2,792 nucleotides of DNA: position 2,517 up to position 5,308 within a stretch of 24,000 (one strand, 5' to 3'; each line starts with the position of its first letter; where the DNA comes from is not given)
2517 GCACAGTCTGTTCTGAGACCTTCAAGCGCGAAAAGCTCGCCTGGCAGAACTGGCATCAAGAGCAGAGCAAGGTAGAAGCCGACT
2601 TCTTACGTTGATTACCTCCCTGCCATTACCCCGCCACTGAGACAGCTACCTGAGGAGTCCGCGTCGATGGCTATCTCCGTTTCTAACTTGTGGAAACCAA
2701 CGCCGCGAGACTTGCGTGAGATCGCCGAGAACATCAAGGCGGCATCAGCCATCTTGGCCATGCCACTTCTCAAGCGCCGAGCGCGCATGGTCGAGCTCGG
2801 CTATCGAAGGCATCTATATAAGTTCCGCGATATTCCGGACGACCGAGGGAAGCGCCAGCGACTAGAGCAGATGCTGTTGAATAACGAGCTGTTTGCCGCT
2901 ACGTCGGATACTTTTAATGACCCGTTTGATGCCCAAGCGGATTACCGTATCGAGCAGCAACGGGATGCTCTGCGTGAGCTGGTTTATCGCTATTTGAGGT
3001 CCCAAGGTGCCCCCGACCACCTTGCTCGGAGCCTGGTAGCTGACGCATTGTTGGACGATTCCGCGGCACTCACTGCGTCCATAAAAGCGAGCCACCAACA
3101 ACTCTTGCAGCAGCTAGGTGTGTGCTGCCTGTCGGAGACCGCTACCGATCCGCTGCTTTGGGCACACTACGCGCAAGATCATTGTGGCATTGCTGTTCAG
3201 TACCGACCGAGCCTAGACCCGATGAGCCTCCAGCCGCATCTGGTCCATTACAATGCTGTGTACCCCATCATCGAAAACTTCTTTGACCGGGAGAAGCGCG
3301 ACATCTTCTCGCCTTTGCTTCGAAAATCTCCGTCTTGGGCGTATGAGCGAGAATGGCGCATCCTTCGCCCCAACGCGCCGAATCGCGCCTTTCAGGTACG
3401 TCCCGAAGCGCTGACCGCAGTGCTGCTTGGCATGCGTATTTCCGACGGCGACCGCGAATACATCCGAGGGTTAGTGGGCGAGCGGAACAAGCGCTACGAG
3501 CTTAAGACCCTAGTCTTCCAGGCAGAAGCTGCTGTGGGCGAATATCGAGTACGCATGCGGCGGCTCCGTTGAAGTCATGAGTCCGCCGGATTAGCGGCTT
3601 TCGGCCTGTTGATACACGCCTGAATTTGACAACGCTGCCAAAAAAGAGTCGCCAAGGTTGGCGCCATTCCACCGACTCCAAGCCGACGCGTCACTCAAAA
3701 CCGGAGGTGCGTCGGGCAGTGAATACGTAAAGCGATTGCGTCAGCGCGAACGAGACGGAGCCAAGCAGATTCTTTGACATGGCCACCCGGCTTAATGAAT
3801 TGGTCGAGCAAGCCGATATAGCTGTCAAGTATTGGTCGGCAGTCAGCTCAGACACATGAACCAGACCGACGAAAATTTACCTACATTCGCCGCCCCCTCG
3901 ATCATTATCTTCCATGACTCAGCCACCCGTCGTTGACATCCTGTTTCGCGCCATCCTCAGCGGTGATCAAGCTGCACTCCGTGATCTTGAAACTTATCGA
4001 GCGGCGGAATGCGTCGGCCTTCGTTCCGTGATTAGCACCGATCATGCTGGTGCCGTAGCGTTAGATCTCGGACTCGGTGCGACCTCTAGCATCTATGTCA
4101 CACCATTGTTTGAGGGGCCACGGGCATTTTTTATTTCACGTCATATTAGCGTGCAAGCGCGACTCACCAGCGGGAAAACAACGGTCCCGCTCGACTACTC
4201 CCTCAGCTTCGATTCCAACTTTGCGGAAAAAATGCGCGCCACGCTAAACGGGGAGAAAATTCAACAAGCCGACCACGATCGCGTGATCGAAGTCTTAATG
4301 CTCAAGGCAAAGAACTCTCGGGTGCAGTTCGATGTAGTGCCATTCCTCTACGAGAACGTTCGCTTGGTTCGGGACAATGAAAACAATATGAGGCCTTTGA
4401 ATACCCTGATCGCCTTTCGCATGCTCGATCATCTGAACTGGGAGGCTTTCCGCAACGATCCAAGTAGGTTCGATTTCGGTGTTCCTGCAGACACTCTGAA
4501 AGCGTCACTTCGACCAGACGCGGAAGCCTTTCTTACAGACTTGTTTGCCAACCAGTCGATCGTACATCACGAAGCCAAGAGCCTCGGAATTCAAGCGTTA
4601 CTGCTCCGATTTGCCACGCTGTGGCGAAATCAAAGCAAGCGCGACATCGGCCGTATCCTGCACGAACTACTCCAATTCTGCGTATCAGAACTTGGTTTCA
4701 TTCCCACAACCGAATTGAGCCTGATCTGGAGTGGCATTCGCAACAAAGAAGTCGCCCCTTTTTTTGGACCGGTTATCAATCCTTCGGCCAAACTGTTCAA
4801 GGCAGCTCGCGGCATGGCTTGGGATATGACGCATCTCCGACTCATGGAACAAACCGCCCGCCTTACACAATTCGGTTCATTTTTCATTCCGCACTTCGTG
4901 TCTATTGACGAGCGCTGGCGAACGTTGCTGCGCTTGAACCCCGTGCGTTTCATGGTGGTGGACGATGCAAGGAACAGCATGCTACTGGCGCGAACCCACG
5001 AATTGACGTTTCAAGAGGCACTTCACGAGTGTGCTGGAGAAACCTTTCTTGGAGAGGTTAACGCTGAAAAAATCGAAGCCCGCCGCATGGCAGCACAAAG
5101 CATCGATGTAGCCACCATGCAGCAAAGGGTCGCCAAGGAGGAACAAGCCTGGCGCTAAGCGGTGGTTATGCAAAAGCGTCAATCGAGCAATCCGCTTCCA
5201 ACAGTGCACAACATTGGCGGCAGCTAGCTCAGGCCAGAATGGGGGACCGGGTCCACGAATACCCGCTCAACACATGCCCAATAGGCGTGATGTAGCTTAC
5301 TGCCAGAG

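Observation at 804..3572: Three-gene same-strand cassette: unknown helical protein, DUF4238, DUF2971. Possible multi-gene variant of a single-gene defence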

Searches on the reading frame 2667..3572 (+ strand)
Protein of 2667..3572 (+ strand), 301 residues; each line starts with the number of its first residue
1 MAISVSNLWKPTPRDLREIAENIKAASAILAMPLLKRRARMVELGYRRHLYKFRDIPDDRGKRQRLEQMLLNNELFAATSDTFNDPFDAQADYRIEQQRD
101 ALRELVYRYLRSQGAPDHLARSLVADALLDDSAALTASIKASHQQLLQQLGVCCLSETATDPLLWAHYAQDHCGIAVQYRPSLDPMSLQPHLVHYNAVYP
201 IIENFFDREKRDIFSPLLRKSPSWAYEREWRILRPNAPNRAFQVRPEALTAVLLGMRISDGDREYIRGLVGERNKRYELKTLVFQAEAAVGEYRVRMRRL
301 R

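Call 4: search_protein_families(library=pfam, proteins=[window:2667-3572:+], max_evalue=0.1)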
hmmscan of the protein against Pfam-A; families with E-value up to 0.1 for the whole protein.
window:2667-3572:+ (301 aa): 1 family
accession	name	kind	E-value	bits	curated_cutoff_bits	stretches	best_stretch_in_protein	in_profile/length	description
PF11185.13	DUF2971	-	6.2e-06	27.9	22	1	210-232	76-89/89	Protein of unknown function (DUF2971)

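Call 5: search_protein_families(library=padloc, proteins=[window:2667-3572:+], max_evalue=0.1)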
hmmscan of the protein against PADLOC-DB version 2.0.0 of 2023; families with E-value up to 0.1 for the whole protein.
window:2667-3572:+ (301 aa): 4 families
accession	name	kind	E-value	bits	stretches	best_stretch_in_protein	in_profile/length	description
PDLC04990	PDC-S31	-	3.9e-45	152.7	1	48-280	7-242/259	-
PDLC04994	PDC-S31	-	1.9e-32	110.7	1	44-284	13-261/273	-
PDLC04991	PDC-S31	-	3.8e-29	99.9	1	50-278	3-186/208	-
PDLC04992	PDC-S31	-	6.2e-11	40.5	1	143-263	50-185/220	-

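Call 6: search_protein_families(library=ncbifam, proteins=[window:2667-3572:+], max_evalue=0.1)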
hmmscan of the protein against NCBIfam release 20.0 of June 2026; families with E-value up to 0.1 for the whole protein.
window:2667-3572:+ (301 aa): 0 families

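Call 29: find_homologous_proteins(query=window:2667-3572:+, max_evalue=0.00001)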
Query window:2667-3572:+ (301 aa): 22 proteins with E <= 0.00001 among 4723 candidates.
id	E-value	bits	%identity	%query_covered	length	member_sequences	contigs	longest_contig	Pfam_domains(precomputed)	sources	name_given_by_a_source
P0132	1.9e-197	672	100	100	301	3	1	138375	PF11185.14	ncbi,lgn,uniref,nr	ncbi:DUF2971 domain-containing protein [Rhodanobacter sp. A1T4]|uniref:DUF2971 domain-containing pro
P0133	2.2e-177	607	90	100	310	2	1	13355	PF11185.14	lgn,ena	-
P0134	8.1e-173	592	90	100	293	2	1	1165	PF11185.14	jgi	jgi:hypothetical protein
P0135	8.9e-138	477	84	85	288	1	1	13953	PF11185.14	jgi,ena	-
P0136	1.2e-134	466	70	100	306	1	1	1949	PF11185.14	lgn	-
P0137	1.5e-131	456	69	100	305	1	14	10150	PF11185.14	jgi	jgi:hypothetical protein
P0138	3.2e-128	445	68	100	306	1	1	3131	-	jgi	jgi:hypothetical protein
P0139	4.2e-120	419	62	100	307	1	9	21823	-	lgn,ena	-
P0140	3.8e-111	389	57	100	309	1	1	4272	-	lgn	-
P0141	1.3e-105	371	55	100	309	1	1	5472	PF11185.14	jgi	jgi:hypothetical protein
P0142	5.7e-102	359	54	100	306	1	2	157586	PF11185.14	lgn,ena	-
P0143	9.5e-100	352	71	75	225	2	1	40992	PF11185.14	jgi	-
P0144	7.9e-98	345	53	100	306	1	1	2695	PF11185.14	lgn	-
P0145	3.3e-92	327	51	100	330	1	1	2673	PF11185.14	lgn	-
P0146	9.9e-91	322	50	100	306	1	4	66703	PF11185.14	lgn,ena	-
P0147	2.2e-86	308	50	100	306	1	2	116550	PF11185.14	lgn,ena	-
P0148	3.3e-83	298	47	100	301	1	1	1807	PF11185.14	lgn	-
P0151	4.3e-25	107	32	83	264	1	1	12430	PF11185.14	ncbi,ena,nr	ncbi:MAG TPA: DUF2971 domain-containing protein [Polyangiaceae bacterium]|nr:DUF2971 domain-containi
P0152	9.6e-12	63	29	70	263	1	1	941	PF11185.14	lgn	-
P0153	4.6e-8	51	30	43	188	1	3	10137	PF11185.14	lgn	-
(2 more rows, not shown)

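Call 30: find_encoding_contigs(protein=P0133, flank=6000, max_places=2)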
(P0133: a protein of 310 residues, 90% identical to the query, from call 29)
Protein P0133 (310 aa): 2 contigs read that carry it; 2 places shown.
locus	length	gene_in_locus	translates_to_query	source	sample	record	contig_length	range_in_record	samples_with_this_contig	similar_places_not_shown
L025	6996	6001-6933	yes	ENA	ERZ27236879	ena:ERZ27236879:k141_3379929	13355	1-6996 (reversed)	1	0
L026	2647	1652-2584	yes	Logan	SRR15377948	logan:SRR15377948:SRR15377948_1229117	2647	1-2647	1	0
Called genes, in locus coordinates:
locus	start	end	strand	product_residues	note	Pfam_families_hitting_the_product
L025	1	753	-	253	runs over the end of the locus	-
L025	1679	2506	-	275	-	-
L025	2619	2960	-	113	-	-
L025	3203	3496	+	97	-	PF13560:HTH_31, PF01381:HTH_3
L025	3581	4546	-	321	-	PF06067:DUF932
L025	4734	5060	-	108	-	-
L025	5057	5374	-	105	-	-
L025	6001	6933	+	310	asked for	PF11185:DUF2971 (faint)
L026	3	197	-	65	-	?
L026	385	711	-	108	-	-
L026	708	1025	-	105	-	-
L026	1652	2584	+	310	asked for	PF11185:DUF2971 (faint)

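Call 31: find_encoding_contigs(protein=P0135, flank=6000, max_places=2)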
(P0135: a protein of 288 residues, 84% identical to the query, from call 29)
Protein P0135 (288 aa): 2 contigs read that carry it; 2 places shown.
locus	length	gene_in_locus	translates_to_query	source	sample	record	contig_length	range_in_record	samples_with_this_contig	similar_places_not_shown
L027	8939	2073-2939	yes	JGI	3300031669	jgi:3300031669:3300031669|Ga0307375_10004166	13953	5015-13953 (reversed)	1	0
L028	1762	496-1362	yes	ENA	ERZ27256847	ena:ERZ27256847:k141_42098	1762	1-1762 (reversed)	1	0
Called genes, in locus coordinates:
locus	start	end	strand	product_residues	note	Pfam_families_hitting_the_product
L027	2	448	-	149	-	?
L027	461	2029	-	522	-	PF00665:rve, PF22483:Mu-transpos_C_2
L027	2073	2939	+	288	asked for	PF11185:DUF2971 (faint)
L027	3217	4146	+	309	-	-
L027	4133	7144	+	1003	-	PF00535:Glycos_transf_2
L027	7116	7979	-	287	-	-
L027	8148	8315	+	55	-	-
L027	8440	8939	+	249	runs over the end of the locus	PF03389:MobA_MobL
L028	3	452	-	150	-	?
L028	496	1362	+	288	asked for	PF11185:DUF2971 (faint)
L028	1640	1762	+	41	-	?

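Call 67: search_protein_families(library=phrogs, proteins=[window:2667-3572:+], max_evalue=0.01)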
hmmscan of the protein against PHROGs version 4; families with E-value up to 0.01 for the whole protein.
window:2667-3572:+ (301 aa): 1 family
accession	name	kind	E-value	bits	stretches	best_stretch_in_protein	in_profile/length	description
phrog_1762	-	unknown function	5.4e-39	135.3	1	22-299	20-294/395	-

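Call 87: search_dna_similar(query=window:2667-3572:+, collection=plasmids, mode=protein, max_evalue=0.01, max_rows=20)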
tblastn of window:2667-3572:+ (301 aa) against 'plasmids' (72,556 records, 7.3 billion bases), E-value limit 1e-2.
Records with a match: 485; places in all: 489; records where one place covers at least 80% of the query: 69.
Best place of each record, by identity: <60% 485.
By first word of the organism name: Klebsiella 276; Enterobacter 47; Escherichia 41; Salmonella 36; Vibrio 17; Citrobacter 17; Raoultella 6; Providencia 6; Rhizobium 5; Edwardsiella 4; and 24 more.
By predicted mobility (MOB-suite, as given by PLSDB): non-mobilizable 310; conjugative 159; mobilizable 16.
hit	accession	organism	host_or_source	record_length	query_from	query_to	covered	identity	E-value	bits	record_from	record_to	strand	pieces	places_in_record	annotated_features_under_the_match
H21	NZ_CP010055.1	Hymenobacter sp. DG25B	single cell,soil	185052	19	301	94%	25.3%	6e-10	67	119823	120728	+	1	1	DUF2971 domain-containing protein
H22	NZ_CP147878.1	Roseomonas mucosa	cell culture,Styx glacier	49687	49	279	77%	28.2%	4e-18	92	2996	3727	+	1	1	DUF2971 domain-containing protein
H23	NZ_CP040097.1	Pantoea sp. SO10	whole organism,soil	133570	46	300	85%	25.0%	1e-12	75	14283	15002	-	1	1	DUF2971 domain-containing protein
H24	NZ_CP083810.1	Pantoea agglomerans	Eucalyptus grandis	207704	46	300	85%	24.6%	6e-15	82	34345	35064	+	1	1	DUF2971 domain-containing protein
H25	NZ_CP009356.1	Vibrio tubiashii ATCC 19109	Mercenaria mercenaria,Larvae from hard ...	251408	61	301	80%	25.4%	1e-11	73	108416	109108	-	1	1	DUF2971 domain-containing protein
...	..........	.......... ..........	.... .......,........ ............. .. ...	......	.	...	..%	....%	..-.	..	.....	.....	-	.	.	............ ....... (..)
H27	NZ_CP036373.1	Klebsiella pneumoniae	Homo sapiens,Culture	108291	4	279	92%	22.1%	5e-7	58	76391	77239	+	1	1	DUF2971 domain-containing protein | hypothetical protein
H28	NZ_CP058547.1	Klebsiella pneumoniae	Manis javanica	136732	4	279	92%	22.1%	7e-7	58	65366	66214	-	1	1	DUF2971 domain-containing protein | hypothetical protein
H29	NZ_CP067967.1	Klebsiella quasipneumoniae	Homo sapiens,wound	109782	4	279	92%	22.1%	2e-6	57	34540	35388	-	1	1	DUF2971 domain-containing protein | hypothetical protein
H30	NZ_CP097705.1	Klebsiella pneumoniae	Homo sapiens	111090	4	279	92%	22.1%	2e-6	57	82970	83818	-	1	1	DUF2971 domain-containing protein | hypothetical protein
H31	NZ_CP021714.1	Klebsiella pneumoniae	-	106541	4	279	92%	22.1%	2e-6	56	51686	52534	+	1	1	DUF2971 domain-containing protein | hypothetical protein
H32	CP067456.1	Klebsiella pneumoniae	Homo sapiens,wound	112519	4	279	92%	22.1%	2e-6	56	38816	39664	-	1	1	DUF2971 domain-containing protein | hypothetical protein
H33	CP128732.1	Klebsiella pneumoniae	Homo sapiens,urine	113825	4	279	92%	22.1%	2e-6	56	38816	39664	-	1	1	DUF2971 domain-containing protein | hypothetical protein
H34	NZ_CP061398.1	Klebsiella pneumoniae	Homo sapiens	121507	4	279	92%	22.1%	2e-6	56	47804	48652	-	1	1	DUF2971 domain-containing protein | hypothetical protein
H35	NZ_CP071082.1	Klebsiella pneumoniae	Homo sapiens,central nervous catheter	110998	4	279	92%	21.8%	1e-6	57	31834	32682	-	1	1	DUF2971 domain-containing protein | hypothetical protein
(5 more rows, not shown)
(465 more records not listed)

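Call 96: search_protein_families(library=pfam, proteins=[L025:1679-2506:-, L027:3217-4146:+], max_evalue=0.01)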
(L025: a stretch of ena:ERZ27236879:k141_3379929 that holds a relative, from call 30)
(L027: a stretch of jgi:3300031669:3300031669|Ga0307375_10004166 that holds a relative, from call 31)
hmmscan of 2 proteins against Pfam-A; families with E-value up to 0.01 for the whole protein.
L025:1679-2506:- (275 aa): 1 family
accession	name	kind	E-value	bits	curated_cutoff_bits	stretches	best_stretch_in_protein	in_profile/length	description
PF07661.19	MORN_2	-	6.6e-05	23.1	29.6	1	244-265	1-22/22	MORN repeat variant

L027:3217-4146:+ (309 aa): 1 family
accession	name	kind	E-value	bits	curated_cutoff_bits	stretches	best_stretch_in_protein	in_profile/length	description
PF00535.33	Glycos_transf_2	-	0.0018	18.7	23.3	1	61-147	16-97/168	Glycosyl transferase family 2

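Call 115: find_encoding_contigs(protein=P0139, flank=5000, max_places=3)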
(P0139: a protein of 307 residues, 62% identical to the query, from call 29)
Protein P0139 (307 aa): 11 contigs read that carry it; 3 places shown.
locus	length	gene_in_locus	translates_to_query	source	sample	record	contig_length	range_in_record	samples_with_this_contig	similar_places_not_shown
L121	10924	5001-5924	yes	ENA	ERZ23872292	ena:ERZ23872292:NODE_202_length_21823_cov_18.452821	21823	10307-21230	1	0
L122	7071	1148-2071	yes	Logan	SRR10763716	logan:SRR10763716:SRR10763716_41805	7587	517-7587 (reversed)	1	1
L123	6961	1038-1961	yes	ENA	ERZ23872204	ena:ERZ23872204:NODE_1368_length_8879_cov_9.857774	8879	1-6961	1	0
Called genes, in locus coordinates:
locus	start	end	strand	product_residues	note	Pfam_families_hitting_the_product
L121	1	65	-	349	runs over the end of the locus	PF08240:ADH_N, PF00107:ADH_zinc_N, PF13602:ADH_zinc_N_2 (weak)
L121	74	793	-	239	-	-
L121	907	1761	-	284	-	PF00561:Abhydrolase_1, PF12146:Hydrolase_4 (weak), PF12697:Abhydrolase_6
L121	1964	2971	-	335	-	PF08240:ADH_N, PF00107:ADH_zinc_N, PF13602:ADH_zinc_N_2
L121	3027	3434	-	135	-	PF00106:adh_short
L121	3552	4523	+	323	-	PF01965:DJ-1_PfpI, PF00165:HTH_AraC (weak), PF12833:HTH_18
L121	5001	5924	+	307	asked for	-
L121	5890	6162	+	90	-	-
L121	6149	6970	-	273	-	PF01541:GIY-YIG (weak)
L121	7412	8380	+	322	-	PF21941:SMEK_N, PF20275:CTD10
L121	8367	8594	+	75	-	PF20293:MC6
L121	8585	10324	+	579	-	PF10088:DUF2326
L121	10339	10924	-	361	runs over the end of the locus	PF00589:Phage_integrase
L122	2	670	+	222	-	?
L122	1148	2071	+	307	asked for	-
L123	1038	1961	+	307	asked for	-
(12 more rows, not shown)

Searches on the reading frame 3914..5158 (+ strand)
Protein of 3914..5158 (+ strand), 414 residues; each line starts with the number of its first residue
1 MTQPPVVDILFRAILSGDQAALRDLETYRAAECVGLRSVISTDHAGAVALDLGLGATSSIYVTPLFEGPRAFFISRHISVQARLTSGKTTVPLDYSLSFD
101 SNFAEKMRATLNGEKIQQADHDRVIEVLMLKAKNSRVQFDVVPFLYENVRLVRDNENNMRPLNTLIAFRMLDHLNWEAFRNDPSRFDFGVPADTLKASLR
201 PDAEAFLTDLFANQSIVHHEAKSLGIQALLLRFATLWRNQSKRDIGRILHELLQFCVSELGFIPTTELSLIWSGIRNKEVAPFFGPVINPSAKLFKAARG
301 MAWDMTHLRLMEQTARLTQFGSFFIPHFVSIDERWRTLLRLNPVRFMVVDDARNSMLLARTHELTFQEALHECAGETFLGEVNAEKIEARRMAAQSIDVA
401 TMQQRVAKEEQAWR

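Call 4: search_protein_families(library=pfam, proteins=[window:3914-5158:+], max_evalue=0.1)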
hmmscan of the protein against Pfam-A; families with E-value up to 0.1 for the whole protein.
window:3914-5158:+ (414 aa): 0 families

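Call 5: search_protein_families(library=padloc, proteins=[window:3914-5158:+], max_evalue=0.1)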
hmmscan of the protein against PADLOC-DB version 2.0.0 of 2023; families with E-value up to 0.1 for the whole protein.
window:3914-5158:+ (414 aa): 0 families

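Call 6: search_protein_families(library=ncbifam, proteins=[window:3914-5158:+], max_evalue=0.1)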
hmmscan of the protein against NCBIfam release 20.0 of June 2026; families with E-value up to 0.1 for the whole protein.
window:3914-5158:+ (414 aa): 0 families

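Call 67: search_protein_families(library=phrogs, proteins=[window:3914-5158:+], max_evalue=0.01)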
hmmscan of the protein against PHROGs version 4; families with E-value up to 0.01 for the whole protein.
window:3914-5158:+ (414 aa): 0 families

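Call 97: search_dna_similar(query=window:3914-5158:+, collection=plasmids, mode=protein, max_evalue=0.001, max_rows=10)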
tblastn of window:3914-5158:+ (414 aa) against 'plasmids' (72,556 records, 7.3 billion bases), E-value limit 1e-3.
Records with a match: 5; places in all: 6; records where one place covers at least 80% of the query: 4.
Best place of each record, by identity: <60% 5.
By first word of the organism name: Enterobacter 2; Ralstonia 1; Pantoea 1; Legionella 1.
By predicted mobility (MOB-suite, as given by PLSDB): non-mobilizable 4; conjugative 1.
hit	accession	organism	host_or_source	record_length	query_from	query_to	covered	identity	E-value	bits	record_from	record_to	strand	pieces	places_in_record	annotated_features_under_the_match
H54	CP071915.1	Ralstonia solanacearum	Pogostemon cablin,Single strain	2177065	1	413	100%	60.0%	8e-160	505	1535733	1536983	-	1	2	hypothetical protein | helicase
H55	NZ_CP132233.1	Enterobacter hormaechei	mixed culture,soil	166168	1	413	100%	52.3%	2e-126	409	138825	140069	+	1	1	hypothetical protein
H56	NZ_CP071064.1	Enterobacter mori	Homo sapiens,ascites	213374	1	413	100%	51.8%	3e-125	406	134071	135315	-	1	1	hypothetical protein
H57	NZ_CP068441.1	Pantoea agglomerans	Fungi,tissue sample,perithecium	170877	1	413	100%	51.6%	1e-125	407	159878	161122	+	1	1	hypothetical protein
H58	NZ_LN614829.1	Legionella fallonii LLAP-10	-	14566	62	352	70%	20.7%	7e-9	66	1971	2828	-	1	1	hypothetical protein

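Call 98: search_solved_structures(query=window:3914-5158:+, max_evalue=1)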
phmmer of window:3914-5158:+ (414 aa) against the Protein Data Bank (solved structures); distinct sequences matched with E-value up to 1: 0.

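Call 99: get_annotated_region(hit=H54, flank=5000)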
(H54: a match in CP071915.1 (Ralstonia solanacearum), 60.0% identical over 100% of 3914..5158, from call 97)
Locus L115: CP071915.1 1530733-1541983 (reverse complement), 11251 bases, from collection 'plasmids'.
description: Ralstonia solanacearum strain SY1 plasmid unnamed, complete sequence
organism: Ralstonia solanacearum (NCBI taxid 305)
taxonomy: Bacteria; Pseudomonadota; Betaproteobacteria; Burkholderiales; Burkholderiaceae; Ralstonia; Ralstonia solanacearum
host: -; source: Pogostemon cablin,Single strain; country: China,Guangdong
typing (MOB-suite, as given by PLSDB): non-mobilizable; replicon rep_cluster_2238; mating-pair formation MPF_T
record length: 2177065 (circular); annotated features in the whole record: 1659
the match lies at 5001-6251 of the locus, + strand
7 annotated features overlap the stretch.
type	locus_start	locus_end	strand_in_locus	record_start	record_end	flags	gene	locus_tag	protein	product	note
CDS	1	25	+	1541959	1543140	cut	-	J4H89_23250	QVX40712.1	hypothetical protein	-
CDS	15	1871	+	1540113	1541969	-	-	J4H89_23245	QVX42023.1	phospholipase D family protein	-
CDS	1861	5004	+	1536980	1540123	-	-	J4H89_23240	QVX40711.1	helicase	-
CDS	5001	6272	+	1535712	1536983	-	-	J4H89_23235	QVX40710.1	hypothetical protein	-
CDS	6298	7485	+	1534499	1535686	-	-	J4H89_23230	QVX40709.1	ATP-binding protein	-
CDS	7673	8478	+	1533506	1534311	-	-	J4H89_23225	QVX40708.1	IS5 family transposase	-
CDS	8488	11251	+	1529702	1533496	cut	-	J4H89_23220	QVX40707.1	SIR2 family protein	-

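Call 100: get_annotated_region(hit=H55, flank=5000)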
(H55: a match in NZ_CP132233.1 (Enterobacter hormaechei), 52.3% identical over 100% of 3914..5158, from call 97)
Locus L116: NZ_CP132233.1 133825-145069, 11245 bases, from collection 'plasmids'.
description: Enterobacter hormaechei strain RSY19 plasmid unnamed1, complete sequence
organism: Enterobacter hormaechei (NCBI taxid 158836)
taxonomy: Bacteria; Pseudomonadota; Gammaproteobacteria; Enterobacterales; Enterobacteriaceae; Enterobacter; Enterobacter hormaechei
host: -; source: mixed culture,soil; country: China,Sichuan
typing (MOB-suite, as given by PLSDB): non-mobilizable
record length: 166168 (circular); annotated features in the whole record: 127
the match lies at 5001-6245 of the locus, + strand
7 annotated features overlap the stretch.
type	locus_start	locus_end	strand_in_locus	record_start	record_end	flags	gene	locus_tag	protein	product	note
CDS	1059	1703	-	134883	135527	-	-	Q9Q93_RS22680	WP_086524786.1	hypothetical protein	-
CDS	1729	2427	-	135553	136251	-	-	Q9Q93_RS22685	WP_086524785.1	zeta toxin family protein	-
CDS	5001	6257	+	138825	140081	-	-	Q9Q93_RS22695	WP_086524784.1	hypothetical protein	-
CDS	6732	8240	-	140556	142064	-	-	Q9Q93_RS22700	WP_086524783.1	DUF4041 domain-containing protein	-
CDS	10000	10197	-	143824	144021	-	-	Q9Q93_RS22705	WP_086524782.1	type II toxin-antitoxin system HicA family toxin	-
CDS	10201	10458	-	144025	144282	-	-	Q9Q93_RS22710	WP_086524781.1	DUF1902 domain-containing protein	-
CDS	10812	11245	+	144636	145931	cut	-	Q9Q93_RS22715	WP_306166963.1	hypothetical protein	-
